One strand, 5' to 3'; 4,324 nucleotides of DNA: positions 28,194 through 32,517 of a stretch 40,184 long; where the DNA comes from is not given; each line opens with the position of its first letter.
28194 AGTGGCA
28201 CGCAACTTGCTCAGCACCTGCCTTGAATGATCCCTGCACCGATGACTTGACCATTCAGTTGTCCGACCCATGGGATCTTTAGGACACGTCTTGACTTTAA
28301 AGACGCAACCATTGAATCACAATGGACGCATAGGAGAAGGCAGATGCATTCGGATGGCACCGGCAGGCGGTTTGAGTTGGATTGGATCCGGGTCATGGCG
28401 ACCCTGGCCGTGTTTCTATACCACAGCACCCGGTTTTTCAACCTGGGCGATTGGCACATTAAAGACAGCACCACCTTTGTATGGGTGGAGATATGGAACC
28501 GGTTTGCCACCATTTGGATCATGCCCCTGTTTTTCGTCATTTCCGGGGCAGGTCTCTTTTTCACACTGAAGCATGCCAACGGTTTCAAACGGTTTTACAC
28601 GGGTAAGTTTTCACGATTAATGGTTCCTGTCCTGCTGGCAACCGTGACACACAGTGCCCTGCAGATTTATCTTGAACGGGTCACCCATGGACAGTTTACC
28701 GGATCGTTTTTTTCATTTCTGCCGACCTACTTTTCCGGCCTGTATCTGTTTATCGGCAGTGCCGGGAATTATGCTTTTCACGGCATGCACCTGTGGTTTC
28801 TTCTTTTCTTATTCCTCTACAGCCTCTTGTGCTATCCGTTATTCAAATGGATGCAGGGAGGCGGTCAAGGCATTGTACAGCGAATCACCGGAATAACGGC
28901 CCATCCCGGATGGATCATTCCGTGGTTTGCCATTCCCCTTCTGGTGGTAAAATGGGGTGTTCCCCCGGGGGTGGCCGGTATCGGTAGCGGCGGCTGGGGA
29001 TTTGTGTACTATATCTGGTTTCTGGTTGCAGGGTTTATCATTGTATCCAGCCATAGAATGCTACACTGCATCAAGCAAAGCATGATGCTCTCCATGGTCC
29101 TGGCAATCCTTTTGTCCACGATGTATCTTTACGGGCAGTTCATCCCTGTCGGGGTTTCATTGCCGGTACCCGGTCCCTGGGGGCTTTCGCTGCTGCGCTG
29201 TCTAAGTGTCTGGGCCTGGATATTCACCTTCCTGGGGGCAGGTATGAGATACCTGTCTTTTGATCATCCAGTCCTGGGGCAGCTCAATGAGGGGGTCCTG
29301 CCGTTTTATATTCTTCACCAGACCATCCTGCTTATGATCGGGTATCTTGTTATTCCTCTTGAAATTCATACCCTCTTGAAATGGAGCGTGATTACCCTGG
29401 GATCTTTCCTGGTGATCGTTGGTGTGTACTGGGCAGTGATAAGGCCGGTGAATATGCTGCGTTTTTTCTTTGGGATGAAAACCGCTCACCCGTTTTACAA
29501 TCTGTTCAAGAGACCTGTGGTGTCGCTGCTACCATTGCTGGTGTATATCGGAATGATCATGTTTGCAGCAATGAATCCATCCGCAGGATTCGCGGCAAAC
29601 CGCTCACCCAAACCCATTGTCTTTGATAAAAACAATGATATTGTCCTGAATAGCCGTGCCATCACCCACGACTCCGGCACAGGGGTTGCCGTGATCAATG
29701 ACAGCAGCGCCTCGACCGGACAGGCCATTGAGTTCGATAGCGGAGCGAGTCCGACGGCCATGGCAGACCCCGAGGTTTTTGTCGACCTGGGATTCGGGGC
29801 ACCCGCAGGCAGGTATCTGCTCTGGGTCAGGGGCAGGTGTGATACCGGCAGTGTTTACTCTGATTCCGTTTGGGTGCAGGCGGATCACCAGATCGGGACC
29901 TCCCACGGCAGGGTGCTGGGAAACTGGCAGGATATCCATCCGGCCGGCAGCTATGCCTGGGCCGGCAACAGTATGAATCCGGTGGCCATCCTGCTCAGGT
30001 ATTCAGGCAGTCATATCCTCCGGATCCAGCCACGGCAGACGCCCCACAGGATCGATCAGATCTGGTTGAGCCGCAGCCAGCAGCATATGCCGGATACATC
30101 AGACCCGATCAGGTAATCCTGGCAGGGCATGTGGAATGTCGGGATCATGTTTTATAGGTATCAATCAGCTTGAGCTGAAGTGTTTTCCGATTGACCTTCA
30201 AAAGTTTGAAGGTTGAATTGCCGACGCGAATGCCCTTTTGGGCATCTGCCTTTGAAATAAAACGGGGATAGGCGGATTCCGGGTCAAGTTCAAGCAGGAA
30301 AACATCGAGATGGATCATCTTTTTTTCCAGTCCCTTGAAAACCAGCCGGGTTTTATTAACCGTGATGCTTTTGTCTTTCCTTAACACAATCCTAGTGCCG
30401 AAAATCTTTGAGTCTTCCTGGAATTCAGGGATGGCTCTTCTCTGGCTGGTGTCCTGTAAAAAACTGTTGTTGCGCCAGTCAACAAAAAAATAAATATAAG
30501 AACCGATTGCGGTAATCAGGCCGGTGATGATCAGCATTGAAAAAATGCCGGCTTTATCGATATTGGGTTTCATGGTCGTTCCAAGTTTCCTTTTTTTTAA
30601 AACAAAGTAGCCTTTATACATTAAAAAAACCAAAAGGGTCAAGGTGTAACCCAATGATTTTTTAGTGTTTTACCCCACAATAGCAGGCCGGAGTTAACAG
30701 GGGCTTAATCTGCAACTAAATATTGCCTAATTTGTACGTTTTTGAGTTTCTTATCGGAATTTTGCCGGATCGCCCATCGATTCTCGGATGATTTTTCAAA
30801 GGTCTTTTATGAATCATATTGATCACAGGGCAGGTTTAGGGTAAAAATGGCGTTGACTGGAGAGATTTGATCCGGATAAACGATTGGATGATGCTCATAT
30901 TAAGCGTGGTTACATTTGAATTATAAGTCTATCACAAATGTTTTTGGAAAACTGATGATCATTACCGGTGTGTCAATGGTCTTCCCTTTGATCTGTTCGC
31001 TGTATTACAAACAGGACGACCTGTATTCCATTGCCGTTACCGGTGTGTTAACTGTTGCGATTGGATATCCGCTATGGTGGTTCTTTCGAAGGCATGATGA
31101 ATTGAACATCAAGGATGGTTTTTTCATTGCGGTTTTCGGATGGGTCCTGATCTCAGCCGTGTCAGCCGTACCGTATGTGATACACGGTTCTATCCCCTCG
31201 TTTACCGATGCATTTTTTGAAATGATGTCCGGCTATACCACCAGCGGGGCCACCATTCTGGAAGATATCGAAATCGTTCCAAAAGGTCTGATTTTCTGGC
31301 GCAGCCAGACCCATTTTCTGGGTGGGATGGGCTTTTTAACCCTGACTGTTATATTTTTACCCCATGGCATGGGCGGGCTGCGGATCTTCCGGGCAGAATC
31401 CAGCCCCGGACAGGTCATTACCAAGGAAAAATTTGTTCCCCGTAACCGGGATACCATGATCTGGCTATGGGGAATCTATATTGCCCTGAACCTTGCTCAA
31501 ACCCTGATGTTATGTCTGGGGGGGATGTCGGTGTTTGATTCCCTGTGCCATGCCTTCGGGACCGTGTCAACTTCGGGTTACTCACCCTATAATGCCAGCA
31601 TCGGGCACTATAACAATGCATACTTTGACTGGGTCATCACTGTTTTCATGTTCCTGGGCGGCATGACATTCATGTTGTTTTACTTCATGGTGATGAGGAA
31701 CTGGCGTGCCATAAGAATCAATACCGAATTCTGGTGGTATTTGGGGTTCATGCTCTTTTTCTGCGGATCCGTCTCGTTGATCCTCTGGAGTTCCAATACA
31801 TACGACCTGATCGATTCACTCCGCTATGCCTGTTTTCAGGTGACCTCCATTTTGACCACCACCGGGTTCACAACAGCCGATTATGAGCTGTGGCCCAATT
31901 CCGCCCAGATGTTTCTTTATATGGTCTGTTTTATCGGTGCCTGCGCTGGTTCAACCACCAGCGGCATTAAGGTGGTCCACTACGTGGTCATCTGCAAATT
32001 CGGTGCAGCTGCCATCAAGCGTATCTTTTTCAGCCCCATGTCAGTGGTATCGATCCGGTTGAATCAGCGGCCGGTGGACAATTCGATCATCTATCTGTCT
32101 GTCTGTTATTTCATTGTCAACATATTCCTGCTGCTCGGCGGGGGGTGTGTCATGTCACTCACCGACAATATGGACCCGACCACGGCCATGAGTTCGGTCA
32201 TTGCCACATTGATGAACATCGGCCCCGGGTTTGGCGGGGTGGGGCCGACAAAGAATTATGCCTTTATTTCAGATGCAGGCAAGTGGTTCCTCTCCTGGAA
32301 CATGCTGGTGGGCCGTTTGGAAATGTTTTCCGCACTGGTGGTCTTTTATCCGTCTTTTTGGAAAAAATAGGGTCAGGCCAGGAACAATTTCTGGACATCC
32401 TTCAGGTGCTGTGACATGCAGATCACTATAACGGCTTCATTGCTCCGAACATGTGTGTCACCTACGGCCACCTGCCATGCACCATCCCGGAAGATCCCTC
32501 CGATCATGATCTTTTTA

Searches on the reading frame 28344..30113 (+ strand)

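Call 23: search_protein_families(library=pfam, proteins=[window:28344-30113:+], max_evalue=0.00001)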
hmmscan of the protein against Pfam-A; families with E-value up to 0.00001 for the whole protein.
window:28344-30113:+ (590 aa): 1 family
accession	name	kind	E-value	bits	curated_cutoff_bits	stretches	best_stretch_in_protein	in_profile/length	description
PF01757.29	Acyl_transf_3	-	1.1e-21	77.7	31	1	11-363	3-326/326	Acyltransferase domain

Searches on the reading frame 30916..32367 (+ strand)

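Call 23: search_protein_families(library=pfam, proteins=[window:30916-32367:+], max_evalue=0.00001)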
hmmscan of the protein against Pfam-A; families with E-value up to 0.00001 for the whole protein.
window:30916-32367:+ (484 aa): 1 family
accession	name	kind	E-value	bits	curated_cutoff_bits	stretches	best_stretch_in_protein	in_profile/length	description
PF02386.22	TrkH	-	2e-52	178.7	27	1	39-480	5-498/502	Cation transport protein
